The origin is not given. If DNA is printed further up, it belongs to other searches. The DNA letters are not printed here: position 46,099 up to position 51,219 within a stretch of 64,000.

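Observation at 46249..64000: About 18 kb cell-envelope island: large enzymes and beta-propellers with either CuAO-N-type repeats or dockerins, consistent with a non-cellulolytic cohesin-dockerin surface assembly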

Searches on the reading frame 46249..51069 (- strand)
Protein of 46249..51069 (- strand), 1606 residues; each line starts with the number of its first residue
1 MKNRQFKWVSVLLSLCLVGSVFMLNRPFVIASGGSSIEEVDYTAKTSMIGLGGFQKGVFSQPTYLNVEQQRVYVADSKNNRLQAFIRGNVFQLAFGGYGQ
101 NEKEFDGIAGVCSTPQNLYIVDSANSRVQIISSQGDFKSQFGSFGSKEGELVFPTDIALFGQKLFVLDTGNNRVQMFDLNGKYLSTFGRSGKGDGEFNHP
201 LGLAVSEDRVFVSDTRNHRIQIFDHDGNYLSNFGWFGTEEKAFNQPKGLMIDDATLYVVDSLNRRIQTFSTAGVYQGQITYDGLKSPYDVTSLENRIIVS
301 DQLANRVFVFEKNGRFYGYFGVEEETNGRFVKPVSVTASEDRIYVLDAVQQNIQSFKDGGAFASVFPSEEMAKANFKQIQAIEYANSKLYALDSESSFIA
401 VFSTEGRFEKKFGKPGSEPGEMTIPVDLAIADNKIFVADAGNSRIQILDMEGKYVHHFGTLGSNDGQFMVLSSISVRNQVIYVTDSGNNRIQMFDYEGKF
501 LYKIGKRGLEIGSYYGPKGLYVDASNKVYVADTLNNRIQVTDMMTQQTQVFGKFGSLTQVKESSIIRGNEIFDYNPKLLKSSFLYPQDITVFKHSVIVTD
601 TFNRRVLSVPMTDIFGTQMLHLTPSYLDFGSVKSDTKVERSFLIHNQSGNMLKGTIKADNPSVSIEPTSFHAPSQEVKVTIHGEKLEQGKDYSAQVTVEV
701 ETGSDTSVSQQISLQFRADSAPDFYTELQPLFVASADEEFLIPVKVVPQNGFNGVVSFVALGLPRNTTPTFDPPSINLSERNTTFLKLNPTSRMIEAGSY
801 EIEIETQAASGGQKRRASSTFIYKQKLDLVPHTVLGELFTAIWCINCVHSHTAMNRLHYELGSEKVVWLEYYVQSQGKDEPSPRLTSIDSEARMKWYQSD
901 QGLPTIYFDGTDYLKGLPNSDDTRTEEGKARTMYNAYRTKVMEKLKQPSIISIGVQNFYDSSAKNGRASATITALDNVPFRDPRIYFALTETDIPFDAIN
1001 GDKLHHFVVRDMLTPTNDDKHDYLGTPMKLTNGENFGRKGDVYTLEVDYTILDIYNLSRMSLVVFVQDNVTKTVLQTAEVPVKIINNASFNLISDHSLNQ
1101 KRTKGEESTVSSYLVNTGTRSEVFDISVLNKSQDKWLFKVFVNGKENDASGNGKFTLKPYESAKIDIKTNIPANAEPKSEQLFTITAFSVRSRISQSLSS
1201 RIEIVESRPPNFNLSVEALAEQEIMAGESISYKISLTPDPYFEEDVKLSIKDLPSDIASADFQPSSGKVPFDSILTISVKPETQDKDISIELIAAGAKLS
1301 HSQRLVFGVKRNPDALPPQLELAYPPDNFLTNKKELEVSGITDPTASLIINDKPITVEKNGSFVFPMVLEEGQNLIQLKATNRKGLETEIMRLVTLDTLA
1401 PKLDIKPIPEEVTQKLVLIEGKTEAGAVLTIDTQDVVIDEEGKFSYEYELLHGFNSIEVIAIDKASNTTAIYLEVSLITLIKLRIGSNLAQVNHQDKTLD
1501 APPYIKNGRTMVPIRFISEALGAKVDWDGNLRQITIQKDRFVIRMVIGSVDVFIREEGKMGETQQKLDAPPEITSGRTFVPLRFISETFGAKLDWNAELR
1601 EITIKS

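Call 3: search_protein_families(library=pfam, proteins=[window:46249-51069:-], max_evalue=0.01)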
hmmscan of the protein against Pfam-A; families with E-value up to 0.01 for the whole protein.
window:46249-51069:- (1606 aa): 14 families
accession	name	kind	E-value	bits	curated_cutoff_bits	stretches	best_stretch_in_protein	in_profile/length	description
PF07833.16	Cu_amine_oxidN1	-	1.4e-52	176.7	24.2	2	1491-1604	1-108/108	Copper amine oxidase N-terminal domain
PF01436.27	NHL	-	9.8e-43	142.6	20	3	197-223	1-28/28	NHL repeat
PF17170.10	DUF5128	-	5.1e-37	128.2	22.9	6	375-455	42-125/321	6-bladed beta-propeller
PF09136.16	Glucodextran_B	-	7.3e-20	71.1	27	2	1318-1397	1-82/83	Glucodextranase, domain B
PF15869.11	TolB_like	-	1.2e-10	41.7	29.2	2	382-503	24-148/296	TolB-like 6-blade propeller-like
PF08450.18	SGL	-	1.5e-07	31.7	26.3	0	475-542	142-211/246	SMP-30/Gluconolactonase/LRE-like region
PF11551.14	Omp28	-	1.6e-06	28.5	34.9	1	929-1083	24-168/171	Outer membrane protein Omp28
PF18984.5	DUF5717_N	-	3.2e-06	25.7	25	1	620-698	20-97/875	Family of unknown function (DUF5717)N-terminal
PF16288.11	DUF4934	-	3.4e-06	27.5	27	0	203-275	29-100/102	Domain of unknown function (DUF4934)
PF17936.7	Big_6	-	2.4e-05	24.9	27.6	0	1410-1468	8-73/83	Bacterial Ig domain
PF22073.2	Cep192_D4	-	3.1e-05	24.5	35.5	0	619-663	3-47/112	Cep192 domain 4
PF22076.2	Cep192_D6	-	0.0011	19.5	35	0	621-705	5-94/101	Cep192 domain 6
PF22064.2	Cep192_D2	-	0.0037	18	27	0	659-718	95-151/154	Cep192 domain 2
PF22544.2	HYDIN_VesB_CFA65-like_Ig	-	0.0038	17.9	25.5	0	620-706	3-93/100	HYDIN/CFA65/VesB-like, Ig-like domain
